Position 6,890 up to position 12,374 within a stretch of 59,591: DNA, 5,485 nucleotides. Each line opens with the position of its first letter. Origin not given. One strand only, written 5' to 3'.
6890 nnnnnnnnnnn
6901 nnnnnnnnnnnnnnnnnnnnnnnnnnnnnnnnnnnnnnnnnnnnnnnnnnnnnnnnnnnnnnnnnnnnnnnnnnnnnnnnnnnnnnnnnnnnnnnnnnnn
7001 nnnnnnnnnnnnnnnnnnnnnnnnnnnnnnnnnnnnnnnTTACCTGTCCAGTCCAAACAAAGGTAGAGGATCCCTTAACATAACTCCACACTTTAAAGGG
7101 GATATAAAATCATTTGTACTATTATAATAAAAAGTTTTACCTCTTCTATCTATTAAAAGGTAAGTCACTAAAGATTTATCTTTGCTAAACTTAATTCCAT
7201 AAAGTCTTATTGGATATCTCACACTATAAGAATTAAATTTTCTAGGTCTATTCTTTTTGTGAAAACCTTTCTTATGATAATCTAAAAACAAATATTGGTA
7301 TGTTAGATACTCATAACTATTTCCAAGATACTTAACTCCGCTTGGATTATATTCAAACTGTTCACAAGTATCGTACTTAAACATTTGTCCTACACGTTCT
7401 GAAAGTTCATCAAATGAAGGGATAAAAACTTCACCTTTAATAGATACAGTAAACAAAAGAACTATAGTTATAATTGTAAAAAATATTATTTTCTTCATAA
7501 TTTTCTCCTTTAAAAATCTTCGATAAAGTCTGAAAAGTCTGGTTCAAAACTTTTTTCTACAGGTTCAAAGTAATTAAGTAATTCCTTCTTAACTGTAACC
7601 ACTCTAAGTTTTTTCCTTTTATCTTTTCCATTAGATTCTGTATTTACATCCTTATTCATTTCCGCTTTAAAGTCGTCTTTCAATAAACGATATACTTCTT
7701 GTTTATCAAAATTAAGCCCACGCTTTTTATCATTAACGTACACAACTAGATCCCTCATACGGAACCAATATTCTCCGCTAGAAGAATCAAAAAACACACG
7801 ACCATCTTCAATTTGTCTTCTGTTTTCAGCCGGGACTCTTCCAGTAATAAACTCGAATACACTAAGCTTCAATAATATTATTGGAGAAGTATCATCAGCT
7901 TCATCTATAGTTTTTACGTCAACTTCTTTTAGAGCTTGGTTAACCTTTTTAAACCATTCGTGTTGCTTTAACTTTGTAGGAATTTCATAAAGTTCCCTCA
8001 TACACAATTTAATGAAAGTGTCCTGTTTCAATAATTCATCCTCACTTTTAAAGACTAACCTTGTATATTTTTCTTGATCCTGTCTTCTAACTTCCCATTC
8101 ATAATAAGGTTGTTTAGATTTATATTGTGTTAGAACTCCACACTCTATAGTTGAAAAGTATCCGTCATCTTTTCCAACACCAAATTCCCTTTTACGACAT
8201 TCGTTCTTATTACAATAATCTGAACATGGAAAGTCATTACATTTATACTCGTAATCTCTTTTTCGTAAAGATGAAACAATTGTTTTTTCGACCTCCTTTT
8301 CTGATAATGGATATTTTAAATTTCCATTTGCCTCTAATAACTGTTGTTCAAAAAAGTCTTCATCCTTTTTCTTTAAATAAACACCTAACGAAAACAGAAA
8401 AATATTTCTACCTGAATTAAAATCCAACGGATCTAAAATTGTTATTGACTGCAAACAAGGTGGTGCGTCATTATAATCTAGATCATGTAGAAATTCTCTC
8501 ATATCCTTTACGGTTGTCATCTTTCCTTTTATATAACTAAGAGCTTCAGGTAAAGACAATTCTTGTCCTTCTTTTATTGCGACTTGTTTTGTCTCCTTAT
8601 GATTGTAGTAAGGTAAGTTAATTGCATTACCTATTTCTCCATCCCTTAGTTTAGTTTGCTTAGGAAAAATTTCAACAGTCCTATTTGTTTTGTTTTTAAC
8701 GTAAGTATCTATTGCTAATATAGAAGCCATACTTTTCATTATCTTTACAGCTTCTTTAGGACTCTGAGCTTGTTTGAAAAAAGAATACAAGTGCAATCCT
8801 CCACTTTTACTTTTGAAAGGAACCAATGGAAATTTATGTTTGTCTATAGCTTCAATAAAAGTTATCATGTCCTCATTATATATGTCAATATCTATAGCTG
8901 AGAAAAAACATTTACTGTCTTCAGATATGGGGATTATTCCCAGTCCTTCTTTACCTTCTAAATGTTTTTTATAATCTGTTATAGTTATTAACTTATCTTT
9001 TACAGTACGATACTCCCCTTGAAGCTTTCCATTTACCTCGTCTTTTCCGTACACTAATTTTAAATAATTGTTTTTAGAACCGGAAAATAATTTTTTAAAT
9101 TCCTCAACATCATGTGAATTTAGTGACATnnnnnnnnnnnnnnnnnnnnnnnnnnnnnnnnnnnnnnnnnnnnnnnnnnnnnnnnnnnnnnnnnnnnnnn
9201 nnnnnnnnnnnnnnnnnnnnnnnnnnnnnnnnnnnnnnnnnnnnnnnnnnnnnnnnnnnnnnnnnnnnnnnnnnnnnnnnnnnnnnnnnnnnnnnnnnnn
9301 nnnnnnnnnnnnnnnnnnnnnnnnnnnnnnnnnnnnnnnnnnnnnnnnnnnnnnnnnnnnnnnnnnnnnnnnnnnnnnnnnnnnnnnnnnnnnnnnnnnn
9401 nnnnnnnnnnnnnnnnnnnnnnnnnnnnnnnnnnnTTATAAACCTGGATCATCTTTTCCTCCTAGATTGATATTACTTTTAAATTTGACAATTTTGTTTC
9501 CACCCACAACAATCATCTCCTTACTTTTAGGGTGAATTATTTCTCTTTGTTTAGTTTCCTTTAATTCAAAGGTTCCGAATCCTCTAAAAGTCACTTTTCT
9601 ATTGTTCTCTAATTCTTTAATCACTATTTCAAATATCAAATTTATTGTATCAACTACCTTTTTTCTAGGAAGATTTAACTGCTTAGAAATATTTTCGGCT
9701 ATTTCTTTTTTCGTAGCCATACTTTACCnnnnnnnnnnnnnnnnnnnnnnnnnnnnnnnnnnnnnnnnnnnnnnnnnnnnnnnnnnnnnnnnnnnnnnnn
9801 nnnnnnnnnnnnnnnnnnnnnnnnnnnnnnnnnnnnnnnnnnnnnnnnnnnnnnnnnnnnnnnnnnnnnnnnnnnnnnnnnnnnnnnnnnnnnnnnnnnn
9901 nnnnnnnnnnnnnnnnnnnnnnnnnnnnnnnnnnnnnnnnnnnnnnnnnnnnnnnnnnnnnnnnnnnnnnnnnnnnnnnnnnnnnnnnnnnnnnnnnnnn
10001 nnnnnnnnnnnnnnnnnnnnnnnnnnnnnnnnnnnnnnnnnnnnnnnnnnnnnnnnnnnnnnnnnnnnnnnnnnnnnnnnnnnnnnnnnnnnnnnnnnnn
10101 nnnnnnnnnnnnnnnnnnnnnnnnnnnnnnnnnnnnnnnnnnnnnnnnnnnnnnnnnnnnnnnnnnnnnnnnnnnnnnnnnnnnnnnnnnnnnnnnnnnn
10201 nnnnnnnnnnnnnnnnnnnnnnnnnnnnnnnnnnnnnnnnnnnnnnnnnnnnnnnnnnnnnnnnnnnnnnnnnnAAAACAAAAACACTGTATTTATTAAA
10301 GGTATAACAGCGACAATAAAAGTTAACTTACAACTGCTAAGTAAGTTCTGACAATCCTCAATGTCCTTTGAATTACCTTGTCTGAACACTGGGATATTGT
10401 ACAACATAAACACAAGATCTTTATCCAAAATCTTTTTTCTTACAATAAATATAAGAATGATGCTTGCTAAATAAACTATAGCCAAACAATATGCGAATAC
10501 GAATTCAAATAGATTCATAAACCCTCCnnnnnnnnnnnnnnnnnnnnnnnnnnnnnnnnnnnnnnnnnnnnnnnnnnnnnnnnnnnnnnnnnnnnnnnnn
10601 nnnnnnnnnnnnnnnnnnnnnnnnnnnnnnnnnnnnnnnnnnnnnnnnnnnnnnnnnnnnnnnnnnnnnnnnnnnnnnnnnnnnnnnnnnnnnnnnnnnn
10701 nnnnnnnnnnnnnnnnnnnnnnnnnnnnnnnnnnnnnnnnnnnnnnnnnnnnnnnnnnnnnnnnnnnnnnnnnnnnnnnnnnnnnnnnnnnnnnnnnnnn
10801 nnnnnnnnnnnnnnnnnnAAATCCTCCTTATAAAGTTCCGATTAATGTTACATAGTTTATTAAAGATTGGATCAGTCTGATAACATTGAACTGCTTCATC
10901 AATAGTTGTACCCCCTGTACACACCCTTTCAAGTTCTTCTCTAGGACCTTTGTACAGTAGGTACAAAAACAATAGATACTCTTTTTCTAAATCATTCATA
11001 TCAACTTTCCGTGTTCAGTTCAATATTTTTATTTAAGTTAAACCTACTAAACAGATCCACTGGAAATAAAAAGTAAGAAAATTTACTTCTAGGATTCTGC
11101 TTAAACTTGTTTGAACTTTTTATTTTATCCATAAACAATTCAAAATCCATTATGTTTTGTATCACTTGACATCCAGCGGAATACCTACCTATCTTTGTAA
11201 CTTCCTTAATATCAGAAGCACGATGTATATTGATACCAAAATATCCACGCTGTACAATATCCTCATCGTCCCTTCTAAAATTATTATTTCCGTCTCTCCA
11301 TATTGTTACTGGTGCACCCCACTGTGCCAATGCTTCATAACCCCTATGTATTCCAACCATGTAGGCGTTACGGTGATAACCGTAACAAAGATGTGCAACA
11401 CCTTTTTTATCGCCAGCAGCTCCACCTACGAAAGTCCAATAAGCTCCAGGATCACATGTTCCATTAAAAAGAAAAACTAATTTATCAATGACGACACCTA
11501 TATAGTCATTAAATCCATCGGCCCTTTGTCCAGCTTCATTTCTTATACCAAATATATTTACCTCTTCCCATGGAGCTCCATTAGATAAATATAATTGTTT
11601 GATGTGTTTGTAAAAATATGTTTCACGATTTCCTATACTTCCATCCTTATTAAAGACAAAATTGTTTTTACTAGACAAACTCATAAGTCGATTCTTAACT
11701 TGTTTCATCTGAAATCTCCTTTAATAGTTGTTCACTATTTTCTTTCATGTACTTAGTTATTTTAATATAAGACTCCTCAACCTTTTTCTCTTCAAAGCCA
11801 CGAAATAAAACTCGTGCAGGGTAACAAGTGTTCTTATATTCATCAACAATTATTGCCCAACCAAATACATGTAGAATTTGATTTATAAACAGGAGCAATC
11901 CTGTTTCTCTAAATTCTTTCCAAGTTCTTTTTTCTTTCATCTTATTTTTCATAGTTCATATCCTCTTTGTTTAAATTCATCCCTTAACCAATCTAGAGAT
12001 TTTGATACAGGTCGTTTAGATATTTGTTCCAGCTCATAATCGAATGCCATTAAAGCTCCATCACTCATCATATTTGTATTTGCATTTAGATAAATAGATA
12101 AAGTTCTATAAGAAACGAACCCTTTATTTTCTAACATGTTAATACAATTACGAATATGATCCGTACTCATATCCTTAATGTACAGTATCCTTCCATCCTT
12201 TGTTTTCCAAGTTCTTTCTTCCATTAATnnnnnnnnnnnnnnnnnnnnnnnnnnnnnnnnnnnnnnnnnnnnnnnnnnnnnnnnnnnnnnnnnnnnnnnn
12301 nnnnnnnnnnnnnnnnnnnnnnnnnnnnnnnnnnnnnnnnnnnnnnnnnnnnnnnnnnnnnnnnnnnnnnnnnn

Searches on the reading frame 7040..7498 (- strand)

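Call 12: search_protein_families(library=phrogs, proteins=[window:7040-7498:-], max_evalue=0.001)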
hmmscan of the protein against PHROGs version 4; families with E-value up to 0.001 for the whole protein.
window:7040-7498:- (152 aa): 0 families

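Call 43: search_protein_families(library=pfam, proteins=[window:7040-7498:-], max_evalue=1)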
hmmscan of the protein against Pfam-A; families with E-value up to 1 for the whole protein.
window:7040-7498:- (152 aa): 1 family
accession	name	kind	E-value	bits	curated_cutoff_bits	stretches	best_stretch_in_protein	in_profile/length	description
PF08139.17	LPAM_1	-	0.6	11.1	20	0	1-14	1-14/18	Prokaryotic membrane lipoprotein lipid attachment site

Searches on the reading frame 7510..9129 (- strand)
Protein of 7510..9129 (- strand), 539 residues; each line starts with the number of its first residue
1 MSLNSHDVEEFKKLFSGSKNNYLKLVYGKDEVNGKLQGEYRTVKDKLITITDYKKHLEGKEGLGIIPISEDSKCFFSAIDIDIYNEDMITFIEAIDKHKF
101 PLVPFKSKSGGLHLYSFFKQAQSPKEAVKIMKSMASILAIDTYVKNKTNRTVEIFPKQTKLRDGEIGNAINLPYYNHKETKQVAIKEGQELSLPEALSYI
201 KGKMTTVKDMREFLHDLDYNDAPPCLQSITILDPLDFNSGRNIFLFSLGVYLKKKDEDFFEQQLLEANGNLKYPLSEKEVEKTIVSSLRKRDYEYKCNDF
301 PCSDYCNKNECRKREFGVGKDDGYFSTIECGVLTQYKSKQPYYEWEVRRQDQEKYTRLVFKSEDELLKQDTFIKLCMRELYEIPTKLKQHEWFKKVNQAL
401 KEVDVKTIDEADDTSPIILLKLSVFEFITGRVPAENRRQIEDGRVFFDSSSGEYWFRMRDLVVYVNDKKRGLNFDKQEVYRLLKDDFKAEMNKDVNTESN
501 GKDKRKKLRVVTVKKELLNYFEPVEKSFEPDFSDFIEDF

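Call 12: search_protein_families(library=phrogs, proteins=[window:7510-9129:-], max_evalue=0.001)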
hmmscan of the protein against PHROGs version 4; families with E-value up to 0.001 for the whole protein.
window:7510-9129:- (539 aa): 2 families
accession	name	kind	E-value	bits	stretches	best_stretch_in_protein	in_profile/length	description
phrog_21866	-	DNA, RNA and nucleotide metabolism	2.3e-68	232.8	1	6-496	2-509/538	primase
phrog_5362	-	DNA, RNA and nucleotide metabolism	6.5e-09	36.5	0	145-182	210-248/280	DNA primase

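Call 14: search_dna_similar(query=window:7510-9129:-, collection=phages, mode=protein, max_rows=25)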
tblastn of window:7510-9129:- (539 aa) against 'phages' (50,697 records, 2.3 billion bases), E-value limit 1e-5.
Records with a match: 24; places in all: 24; records where one place covers at least 80% of the query: 7.
Best place of each record, by identity: <60% 24.
By first word of the organism name: Acinetobacter 10; Dinoroseobacter 3; Pelagibacter 2; Klebsiella 2; Phage 1; Caudoviricetes 1; phage 1; Pseudanabaena 1; Providencia 1; Pseudomonas 1; and 1 more.
By host as written in the record: Acinetobacter baumannii 4; - 3; Candidatus Pelagibacter sp. HTCC1062 2; Acinetobacter baumannii DSM 106838 2; Acinetobacter calcoaceticus ATCC23055 2; Dinoroseobacter shibae DFL12T 2; Gammaproteobacteria 1; unknown 1; and 7 more.
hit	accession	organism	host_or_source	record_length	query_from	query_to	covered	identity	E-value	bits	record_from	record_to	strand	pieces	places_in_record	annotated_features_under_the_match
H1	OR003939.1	Phage DSL-LC04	Gammaproteobacteria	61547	7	461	84%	32.7%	5e-45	176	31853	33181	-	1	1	primase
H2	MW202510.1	Caudoviricetes sp.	Manatee Spring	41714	8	480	88%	30.6%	2e-48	186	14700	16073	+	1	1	DNA primase small subunit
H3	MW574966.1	phage 023Pt_psg01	unknown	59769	8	484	88%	30.1%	2e-42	168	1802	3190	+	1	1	primase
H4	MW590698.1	Acinetobacter phage 53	Acinetobacter baumannii WHG40137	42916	3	465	86%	26.5%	2e-36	150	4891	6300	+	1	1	record has no annotation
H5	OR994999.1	Acinetobacter phage pB23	Acinetobacter baumannii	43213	3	465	86%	26.5%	2e-36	150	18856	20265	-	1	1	hypothetical protein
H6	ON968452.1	Pseudanabaena phage Pan1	Pseudanabaena sp.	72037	7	501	92%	24.5%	1e-31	136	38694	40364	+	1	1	primase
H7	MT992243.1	Acinetobacter phage DMU1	Acinetobacter baumannii 19606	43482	3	425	78%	27.2%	1e-35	148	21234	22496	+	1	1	putative primase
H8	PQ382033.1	Acinetobacter phage vB_AbaSI_2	Acinetobacter baumannii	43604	3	425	78%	27.2%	1e-35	148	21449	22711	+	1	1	putative primase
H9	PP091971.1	Acinetobacter phage vB_MZM_2AB-P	Acinetobacter baumannii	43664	3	425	78%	27.2%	1e-35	148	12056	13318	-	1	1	hypothetical protein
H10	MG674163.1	Acinetobacter phage SH-Ab 15497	Acinetobacter baumannii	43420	3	425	78%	27.2%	2e-35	147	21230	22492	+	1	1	hypothetical protein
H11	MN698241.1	Pelagibacter phage HTVC027P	Candidatus Pelagibacter sp. HTCC1062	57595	8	430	78%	27.1%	5e-24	112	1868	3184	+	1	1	primase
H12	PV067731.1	Acinetobacter phage vB_AbaS-Bhz9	Acinetobacter baumannii DSM 106838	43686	3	425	78%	27.1%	5e-37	152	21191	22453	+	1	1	primase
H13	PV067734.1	Acinetobacter phage vB_AbaS-Bhz20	Acinetobacter baumannii DSM 106838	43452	3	425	78%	26.9%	2e-36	150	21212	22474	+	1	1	primase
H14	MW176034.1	Acinetobacter phage JeffCo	Acinetobacter calcoaceticus ATCC23055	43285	3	425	78%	26.7%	1e-35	148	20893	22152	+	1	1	24: hypothetical protein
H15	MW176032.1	Acinetobacter phage Barton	Acinetobacter calcoaceticus ATCC23055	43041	3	425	78%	26.5%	3e-35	147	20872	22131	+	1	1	24: hypothetical protein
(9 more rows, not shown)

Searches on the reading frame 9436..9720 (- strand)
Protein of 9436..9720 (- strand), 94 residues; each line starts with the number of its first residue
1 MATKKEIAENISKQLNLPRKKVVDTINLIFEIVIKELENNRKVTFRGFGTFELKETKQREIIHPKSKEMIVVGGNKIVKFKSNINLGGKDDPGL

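Call 13: search_protein_families(library=phrogs, proteins=[window:9436-9720:-], max_evalue=0.001)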
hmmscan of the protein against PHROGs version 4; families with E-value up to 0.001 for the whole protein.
window:9436-9720:- (94 aa): 1 family
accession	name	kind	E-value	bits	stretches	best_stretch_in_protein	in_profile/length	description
phrog_379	-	DNA, RNA and nucleotide metabolism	5.3e-17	62.6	1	1-82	29-110/138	DNA binding protein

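Call 43: search_protein_families(library=pfam, proteins=[window:9436-9720:-], max_evalue=1)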
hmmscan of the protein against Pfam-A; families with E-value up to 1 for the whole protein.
window:9436-9720:- (94 aa): 7 families
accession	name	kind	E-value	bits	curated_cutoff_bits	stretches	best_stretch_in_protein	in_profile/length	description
PF00216.26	Bac_DNA_binding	-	2.8e-20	72.8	22.4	1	3-84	2-83/90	Bacterial DNA-binding protein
PF18175.6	HU-CCDC81_bac_2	-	0.00046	20.5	35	1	8-56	4-52/70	CCDC81-like prokaryotic HU domain 2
PF18289.6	HU-CCDC81_euk_2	-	0.0022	18.4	26.1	1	11-57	10-58/75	CCDC81 eukaryotic HU domain 2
PF08812.16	YtxC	-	0.011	15.7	33.1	1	6-58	38-97/218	YtxC-like family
PF18291.6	HU-HIG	-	0.015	15.8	26.2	1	3-56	33-86/125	HU domain fused to wHTH, Ig, or Glycine-rich motif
PF14908.11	HU-CCDC81_euk_1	-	0.043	14.3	26.1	1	16-58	18-57/89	CCDC81 eukaryotic HU domain 1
PF25239.1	WHD_CHMP7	-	0.087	13.5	27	0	29-45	45-61/74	Charged multivesicular body protein 7, winged helix domain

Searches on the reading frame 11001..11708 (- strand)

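Call 13: search_protein_families(library=phrogs, proteins=[window:11001-11708:-], max_evalue=0.001)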
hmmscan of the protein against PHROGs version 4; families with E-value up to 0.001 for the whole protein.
window:11001-11708:- (235 aa): 2 families
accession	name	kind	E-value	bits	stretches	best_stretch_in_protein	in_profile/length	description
phrog_3000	-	unknown function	1.4e-30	107.5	1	61-216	48-200/209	-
phrog_33083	-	lysis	3.6e-19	69.8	1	70-214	307-450/456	endolysin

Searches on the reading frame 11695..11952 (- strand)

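Call 13: search_protein_families(library=phrogs, proteins=[window:11695-11952:-], max_evalue=0.001)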
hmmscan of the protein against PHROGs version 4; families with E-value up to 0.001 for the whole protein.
window:11695-11952:- (85 aa): 2 families
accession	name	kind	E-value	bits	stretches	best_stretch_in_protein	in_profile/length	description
phrog_16397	-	unknown function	3.2e-32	111.4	1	2-81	7-89/90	-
phrog_3954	-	unknown function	0.00011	23.2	1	8-43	6-42/88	-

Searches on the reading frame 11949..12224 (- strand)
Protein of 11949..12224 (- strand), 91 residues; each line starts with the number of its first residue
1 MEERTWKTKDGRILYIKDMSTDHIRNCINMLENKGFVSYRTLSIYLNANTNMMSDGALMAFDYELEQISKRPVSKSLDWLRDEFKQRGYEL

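Call 13: search_protein_families(library=phrogs, proteins=[window:11949-12224:-], max_evalue=0.001)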
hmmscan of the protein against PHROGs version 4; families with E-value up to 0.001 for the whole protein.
window:11949-12224:- (91 aa): 2 families
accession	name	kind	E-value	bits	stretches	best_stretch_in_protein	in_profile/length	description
phrog_16964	-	unknown function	7.8e-05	23.9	1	6-33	10-37/113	-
phrog_22435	-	unknown function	0.00064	20.5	1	5-31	78-104/136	-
